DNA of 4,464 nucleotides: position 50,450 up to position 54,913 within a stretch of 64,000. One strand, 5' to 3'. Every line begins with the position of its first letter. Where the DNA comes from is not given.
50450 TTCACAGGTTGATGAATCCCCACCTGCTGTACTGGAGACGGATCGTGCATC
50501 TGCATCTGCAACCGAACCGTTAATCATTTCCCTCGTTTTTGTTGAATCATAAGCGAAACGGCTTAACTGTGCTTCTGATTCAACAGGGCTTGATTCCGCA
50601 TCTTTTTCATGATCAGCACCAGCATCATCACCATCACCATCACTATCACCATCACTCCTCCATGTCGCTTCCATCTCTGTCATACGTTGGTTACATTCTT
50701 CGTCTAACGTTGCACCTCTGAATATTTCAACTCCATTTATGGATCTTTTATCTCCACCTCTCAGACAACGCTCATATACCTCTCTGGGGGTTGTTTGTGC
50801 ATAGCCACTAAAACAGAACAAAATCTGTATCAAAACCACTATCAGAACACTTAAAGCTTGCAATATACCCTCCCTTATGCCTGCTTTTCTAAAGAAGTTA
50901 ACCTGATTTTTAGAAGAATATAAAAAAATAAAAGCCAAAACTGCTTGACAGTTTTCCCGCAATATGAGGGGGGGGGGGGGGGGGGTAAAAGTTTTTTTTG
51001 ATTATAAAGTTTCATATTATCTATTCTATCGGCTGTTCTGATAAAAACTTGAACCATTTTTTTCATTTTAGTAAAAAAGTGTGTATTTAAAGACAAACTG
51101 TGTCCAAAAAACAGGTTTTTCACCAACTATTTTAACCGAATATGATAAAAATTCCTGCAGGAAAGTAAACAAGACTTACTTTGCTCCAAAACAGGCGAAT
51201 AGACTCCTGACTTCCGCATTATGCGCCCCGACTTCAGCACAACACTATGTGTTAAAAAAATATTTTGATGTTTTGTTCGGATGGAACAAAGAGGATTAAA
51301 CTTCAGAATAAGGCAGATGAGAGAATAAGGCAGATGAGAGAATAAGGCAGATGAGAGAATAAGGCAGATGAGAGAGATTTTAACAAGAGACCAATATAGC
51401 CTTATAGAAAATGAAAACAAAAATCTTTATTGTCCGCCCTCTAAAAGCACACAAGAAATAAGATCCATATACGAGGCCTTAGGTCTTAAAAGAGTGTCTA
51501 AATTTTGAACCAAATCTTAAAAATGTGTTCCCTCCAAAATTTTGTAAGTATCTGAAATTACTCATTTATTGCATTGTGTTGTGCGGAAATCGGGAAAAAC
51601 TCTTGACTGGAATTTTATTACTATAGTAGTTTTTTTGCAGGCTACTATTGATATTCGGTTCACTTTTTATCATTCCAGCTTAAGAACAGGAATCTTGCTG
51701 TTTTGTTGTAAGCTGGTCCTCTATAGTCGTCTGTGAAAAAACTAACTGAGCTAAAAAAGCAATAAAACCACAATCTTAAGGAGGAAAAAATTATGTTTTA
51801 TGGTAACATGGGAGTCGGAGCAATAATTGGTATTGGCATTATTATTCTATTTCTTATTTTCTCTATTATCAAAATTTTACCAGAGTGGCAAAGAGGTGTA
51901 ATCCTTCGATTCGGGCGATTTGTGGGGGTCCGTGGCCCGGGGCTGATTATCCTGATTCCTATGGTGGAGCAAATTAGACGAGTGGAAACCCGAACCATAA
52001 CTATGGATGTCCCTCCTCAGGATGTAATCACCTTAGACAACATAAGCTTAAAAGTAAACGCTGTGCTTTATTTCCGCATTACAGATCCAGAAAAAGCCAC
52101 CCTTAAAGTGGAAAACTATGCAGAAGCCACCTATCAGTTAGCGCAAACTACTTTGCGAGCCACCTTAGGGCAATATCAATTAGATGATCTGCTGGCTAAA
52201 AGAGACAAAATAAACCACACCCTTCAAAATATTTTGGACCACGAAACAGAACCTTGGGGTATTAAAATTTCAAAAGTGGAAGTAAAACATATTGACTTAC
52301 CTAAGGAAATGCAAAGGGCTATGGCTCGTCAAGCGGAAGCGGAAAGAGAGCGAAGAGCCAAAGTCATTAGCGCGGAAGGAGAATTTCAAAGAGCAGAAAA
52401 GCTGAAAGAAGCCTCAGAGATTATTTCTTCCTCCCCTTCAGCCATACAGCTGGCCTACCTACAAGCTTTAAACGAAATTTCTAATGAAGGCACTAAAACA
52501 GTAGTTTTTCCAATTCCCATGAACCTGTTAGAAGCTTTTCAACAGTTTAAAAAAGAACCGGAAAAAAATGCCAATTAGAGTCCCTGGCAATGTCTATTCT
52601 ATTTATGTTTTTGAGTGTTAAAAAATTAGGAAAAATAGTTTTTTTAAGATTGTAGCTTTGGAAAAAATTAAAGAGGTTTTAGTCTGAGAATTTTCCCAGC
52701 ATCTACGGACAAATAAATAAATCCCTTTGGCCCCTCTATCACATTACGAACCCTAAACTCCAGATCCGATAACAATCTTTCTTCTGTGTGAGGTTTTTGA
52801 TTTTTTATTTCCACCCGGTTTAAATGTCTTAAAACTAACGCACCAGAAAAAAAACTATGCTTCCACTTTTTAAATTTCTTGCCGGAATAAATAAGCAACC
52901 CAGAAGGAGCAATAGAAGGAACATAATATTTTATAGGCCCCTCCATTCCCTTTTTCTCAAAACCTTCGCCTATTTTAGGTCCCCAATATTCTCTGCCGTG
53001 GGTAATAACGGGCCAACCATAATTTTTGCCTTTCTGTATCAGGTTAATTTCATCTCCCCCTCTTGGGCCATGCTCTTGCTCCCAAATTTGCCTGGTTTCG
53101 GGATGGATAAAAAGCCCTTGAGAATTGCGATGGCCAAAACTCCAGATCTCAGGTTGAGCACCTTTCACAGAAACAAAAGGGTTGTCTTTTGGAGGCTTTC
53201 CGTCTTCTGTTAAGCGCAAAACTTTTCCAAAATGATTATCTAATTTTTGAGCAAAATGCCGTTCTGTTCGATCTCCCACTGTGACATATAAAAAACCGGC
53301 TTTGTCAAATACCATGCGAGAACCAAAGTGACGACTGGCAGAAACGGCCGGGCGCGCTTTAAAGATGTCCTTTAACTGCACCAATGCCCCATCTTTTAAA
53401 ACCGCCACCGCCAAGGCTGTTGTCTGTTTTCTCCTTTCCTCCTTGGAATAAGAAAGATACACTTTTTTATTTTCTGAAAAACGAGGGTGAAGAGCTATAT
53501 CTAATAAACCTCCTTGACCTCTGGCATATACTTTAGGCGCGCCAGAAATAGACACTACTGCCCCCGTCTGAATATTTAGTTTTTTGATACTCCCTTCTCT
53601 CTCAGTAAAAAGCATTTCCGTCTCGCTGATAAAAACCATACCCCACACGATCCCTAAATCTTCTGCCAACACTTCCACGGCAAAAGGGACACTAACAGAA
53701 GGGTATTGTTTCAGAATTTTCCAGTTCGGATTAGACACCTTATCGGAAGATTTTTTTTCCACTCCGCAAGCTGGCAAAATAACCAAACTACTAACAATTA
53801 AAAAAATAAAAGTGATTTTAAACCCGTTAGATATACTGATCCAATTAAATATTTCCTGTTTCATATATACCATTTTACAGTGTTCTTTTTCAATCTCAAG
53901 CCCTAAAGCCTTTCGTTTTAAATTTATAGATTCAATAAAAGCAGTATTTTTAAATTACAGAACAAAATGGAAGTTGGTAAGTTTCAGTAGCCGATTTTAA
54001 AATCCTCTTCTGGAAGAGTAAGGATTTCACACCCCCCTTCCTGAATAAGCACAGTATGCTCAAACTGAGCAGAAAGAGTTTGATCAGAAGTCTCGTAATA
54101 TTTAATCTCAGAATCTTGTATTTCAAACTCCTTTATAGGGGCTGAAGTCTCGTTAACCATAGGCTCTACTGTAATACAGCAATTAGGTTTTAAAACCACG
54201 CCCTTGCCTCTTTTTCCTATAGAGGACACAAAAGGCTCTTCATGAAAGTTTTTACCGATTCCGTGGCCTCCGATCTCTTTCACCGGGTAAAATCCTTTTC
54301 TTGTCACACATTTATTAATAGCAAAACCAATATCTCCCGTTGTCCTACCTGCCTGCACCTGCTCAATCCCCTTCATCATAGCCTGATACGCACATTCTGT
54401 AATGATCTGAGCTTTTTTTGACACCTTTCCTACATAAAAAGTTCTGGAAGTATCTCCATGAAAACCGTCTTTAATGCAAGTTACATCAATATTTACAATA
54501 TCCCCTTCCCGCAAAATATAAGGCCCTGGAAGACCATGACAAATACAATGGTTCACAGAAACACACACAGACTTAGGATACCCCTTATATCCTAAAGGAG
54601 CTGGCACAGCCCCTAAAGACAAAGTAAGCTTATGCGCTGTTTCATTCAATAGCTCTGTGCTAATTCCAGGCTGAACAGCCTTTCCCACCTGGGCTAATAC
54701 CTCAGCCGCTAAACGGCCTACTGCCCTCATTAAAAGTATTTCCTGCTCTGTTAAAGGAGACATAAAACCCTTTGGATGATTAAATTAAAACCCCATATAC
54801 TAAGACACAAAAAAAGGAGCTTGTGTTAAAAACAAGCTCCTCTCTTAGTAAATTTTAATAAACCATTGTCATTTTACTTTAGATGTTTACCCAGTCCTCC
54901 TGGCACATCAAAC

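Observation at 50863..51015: An 18-nt poly-C tract upstream of the cysteine-rich secreted protein gene resembles a homopolymer phase-variation switch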

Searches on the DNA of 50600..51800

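Call 34: search_rna_families(source=window, start=50600, end=51800, threshold=evalue, max_evalue=1)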
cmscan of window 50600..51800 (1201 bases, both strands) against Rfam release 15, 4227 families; matches with E-value up to 1: 0.
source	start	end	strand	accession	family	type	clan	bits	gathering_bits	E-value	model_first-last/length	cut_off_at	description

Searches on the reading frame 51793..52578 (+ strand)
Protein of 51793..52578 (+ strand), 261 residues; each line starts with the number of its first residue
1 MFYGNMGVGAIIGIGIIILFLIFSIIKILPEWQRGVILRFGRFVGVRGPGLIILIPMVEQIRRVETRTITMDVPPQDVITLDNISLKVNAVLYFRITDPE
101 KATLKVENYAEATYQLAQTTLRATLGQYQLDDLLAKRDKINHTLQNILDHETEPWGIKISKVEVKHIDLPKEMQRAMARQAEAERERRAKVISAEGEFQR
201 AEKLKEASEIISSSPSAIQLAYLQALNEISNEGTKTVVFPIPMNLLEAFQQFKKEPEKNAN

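Call 8: search_protein_families(library=pfam, proteins=[window:51793-52578:+], max_evalue=0.01)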
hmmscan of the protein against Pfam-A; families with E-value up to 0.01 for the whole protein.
window:51793-52578:+ (261 aa): 2 families
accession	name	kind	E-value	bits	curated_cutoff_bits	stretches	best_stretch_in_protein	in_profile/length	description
PF01145.31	Band_7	-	2.7e-43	148.5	23.6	1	28-197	2-175/176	SPFH domain / Band 7 family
PF13421.11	Band_7_1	-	1.1e-05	25.6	24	1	112-182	136-208/211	SPFH domain-Band 7 family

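Call 10: find_encoding_contigs(protein=window:51793-52578:+, flank=4000, max_places=10)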
Protein window:51793-52578:+ (261 aa): no gene with exactly this product is on record in the collection.

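Call 27: find_homologous_proteins(query=window:51793-52578:+, max_evalue=1e-60)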
Query window:51793-52578:+ (261 aa): 7980 proteins with E <= 1e-60 among 8000 candidates; the best 120 are listed.
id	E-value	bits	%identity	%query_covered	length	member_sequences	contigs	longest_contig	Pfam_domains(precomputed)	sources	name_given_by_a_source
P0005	4.7e-162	555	100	99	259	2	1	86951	PF01145.32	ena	-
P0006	7.1e-150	515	92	97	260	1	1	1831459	PF01145.32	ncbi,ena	-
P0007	1.8e-149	514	92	97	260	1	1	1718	PF01145.32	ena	-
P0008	2.3e-147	507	91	97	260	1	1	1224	PF01145.32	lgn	-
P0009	3.7e-128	444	81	94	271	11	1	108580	PF01145.32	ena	-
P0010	5.8e-128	443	79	98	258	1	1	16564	PF01145.32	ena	-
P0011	3.5e-127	441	81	94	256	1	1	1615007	PF01145.32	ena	-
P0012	7.7e-127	440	81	93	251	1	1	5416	PF01145.32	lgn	-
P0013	9.0e-127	440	81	93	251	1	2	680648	PF01145.32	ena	-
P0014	1.9e-126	438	81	93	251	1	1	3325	PF01145.32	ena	-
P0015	3.1e-126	438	82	94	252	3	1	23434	PF01145.32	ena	-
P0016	3.2e-126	438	80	93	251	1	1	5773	PF01145.32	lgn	-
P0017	4.6e-126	437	83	92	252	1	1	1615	PF01145.32,PF13421.12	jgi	-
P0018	4.6e-126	437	81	93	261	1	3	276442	PF01145.32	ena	-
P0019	7.2e-126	437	82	93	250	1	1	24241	PF01145.32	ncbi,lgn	-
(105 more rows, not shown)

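Call 28: find_encoding_contigs(protein=P0005, flank=5000)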
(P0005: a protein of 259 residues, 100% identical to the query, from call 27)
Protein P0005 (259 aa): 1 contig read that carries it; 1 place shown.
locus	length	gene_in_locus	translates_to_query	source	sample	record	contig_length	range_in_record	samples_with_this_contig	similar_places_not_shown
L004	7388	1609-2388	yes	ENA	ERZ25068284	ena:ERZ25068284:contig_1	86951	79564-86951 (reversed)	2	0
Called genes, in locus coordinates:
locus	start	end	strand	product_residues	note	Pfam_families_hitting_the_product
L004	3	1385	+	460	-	?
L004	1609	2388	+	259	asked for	PF01145:Band_7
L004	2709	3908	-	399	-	PF07995:GSDH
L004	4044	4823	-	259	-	PF00557:Peptidase_M24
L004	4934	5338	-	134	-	PF02201:SWIB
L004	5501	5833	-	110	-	PF01722:BolA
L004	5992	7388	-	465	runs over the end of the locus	PF00206:Lyase_1, PF10415:FumaraseC_C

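Call 29: find_encoding_contigs(protein=P0006, flank=6000)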
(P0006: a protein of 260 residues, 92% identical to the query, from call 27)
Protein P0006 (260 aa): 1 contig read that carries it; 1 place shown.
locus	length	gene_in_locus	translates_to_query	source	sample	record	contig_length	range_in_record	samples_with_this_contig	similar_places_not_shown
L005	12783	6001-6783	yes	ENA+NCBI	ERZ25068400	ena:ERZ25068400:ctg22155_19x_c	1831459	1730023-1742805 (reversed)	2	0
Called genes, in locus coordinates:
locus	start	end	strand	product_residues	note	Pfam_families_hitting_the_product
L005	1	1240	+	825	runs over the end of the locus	PF03477:ATP-cone, PF00317:Ribonuc_red_lgN, PF02867:Ribonuc_red_lgC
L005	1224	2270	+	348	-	PF00268:Ribonuc_red_sm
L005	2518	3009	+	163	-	-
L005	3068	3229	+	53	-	PF03235:GmrSD_N (weak)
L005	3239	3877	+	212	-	-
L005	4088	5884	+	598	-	PF25145:NfeD1b_N, PF24961:NfeD_membrane, PF01957:NfeD (weak)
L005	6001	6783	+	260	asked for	PF01145:Band_7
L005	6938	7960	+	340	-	-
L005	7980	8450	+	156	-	-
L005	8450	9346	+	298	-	PF02899:Phage_int_SAM_1, PF00589:Phage_integrase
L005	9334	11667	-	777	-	PF18072:FGAR-AT_linker, PF00586:AIRS, PF02769:AIRS_C, PF00586:AIRS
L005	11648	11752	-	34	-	-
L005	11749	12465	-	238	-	PF00691:OmpA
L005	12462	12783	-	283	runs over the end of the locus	PF26739:DUF8245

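Call 45: find_related_loci(query=window:51793-52578:+, collection=genome_contigs, flank=6000)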
Query window:51793-52578:+ (261 aa) in genome_contigs; peptide patterns used: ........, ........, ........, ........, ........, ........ (x = any residue, [..] = any of these).
600 stretches matched a pattern (row limit reached: there are more); 597 encode a relative of the query (tblastn E <= 1e-3); the best 80 are kept; 80 distinct loci.
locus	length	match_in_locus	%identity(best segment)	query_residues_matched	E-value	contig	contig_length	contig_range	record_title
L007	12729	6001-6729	81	9-254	3e-134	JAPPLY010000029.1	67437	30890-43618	MAG: Bdellovibrionales bacterium isolate RHO3_bin_33 NODE_962_length_67437_cov_14.950966, whole genome shotgun sequence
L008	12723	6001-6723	71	11-254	4e-119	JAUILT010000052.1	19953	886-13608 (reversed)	MAG: Bdellovibrionia bacterium isolate Co_bin.56 NODE_15247_length_19953_cov_1.131191, whole genome shotgun sequence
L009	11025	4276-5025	69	1-255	2e-117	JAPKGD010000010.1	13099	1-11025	MAG: Bdellovibrionales bacterium isolate PDA_C_MAG.6 MAG.6_10, whole genome shotgun sequence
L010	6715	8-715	72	14-249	6e-116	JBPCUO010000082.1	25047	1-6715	MAG: Bdellovibrionales bacterium isolate MAG_seacave_16 S1Ck127_13502933, whole genome shotgun sequence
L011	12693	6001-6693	74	21-251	1e-115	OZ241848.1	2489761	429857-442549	MAG: Bdellovibrionales bacterium isolate 96141382-e311-45bf-910f-4fc7ba283183 genome assembly, chromosome: 1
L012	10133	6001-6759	64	5-254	3e-111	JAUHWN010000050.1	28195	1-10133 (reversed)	MAG: Bdellovibrionia bacterium isolate 2_bin.24 NODE_1166_length_28195_cov_1.007411, whole genome shotgun sequence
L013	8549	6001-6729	67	11-249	1e-109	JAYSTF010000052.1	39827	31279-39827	MAG: Pseudobdellovibrionaceae bacterium isolate GFS_12387 GFS_12387_51, whole genome shotgun sequence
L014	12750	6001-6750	62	10-259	8e-105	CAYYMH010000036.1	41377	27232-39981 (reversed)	MAG TPA_asm: uncultured Cytophagia bacterium isolate SRP141376_co3_458 genome assembly, contig: NODE_2346_length_41377_c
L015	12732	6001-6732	61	4-247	5e-102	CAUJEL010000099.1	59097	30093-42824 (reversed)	MAG: candidate division KSB1 bacterium isolate KLAP87 genome assembly, contig: KLAP87_330492, whole genome shotgun seque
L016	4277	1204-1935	61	14-255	2e-102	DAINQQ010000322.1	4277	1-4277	MAG TPA_asm: Flavitalea sp. isolate CTOTU21639 NODE_16151_length_4277_cov_5.708195, whole genome shotgun sequence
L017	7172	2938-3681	60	5-249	8e-102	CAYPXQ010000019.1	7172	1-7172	MAG TPA_asm: uncultured Actinomycetota bacterium isolate SRP067234_co1_56 genome assembly, contig: k99_557921, whole gen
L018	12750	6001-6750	64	11-259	4e-111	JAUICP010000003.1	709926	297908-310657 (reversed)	MAG: Bdellovibrionia bacterium isolate 7_bin.39 NODE_14_length_709926_cov_4.964377, whole genome shotgun sequence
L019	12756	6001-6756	59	7-258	6e-101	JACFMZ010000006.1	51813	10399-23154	MAG: Bacteroidetes bacterium isolate BROCD011 NODE_614_length_51813_cov_5.835001, whole genome shotgun sequence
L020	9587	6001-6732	61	9-253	8e-101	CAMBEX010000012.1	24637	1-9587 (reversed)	MAG: Bdellovibrio sp. ZAP7 isolate TH-11nov19-265 genome assembly, contig: TH-11nov19-C4946, whole genome shotgun sequen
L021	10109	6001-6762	59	1-255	9e-101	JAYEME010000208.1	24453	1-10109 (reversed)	MAG: Thermodesulfobacteriota bacterium isolate MAG089 MAG089_208, whole genome shotgun sequence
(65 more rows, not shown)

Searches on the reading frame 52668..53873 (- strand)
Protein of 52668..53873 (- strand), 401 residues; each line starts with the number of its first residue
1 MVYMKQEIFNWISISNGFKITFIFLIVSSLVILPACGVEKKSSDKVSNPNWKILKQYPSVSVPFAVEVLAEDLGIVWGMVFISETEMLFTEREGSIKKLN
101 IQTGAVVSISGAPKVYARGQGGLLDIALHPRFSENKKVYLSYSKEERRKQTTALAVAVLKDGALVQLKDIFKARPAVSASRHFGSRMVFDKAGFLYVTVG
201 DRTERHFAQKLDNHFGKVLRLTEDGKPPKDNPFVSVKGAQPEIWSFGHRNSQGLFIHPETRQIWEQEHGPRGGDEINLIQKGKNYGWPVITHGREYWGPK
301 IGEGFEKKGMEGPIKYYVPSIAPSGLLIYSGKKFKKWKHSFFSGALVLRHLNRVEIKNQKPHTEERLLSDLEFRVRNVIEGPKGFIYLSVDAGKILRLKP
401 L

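Call 8: search_protein_families(library=pfam, proteins=[window:52668-53873:-], max_evalue=0.01)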
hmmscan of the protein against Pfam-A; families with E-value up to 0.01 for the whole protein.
window:52668-53873:- (401 aa): 1 family
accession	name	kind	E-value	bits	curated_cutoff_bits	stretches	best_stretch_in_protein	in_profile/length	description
PF07995.17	GSDH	-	1.3e-123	412.9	25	1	76-397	4-332/332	Glucose / Sorbosone dehydrogenase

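Call 25: find_encoding_contigs(protein=window:52668-53873:-, flank=6000, max_places=10)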
Protein window:52668-53873:- (401 aa): no gene with exactly this product is on record in the collection.

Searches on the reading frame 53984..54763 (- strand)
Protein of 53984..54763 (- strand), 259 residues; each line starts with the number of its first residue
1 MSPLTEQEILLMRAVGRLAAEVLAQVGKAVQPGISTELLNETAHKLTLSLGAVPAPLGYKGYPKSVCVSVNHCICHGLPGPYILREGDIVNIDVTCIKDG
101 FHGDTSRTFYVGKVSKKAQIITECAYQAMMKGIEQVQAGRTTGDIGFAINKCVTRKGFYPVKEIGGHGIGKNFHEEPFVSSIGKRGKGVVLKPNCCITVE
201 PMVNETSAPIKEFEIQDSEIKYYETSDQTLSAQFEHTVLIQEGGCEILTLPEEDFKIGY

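Call 8: search_protein_families(library=pfam, proteins=[window:53984-54763:-], max_evalue=0.01)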
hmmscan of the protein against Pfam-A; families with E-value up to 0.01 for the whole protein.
window:53984-54763:- (259 aa): 1 family
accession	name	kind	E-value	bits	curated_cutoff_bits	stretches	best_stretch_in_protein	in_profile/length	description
PF00557.29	Peptidase_M24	-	2e-46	158.8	23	1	11-242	2-208/208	Metallopeptidase family M24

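Call 26: find_encoding_contigs(protein=window:53984-54763:-, flank=8000, max_places=10)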
Protein window:53984-54763:- (259 aa): no gene with exactly this product is on record in the collection.
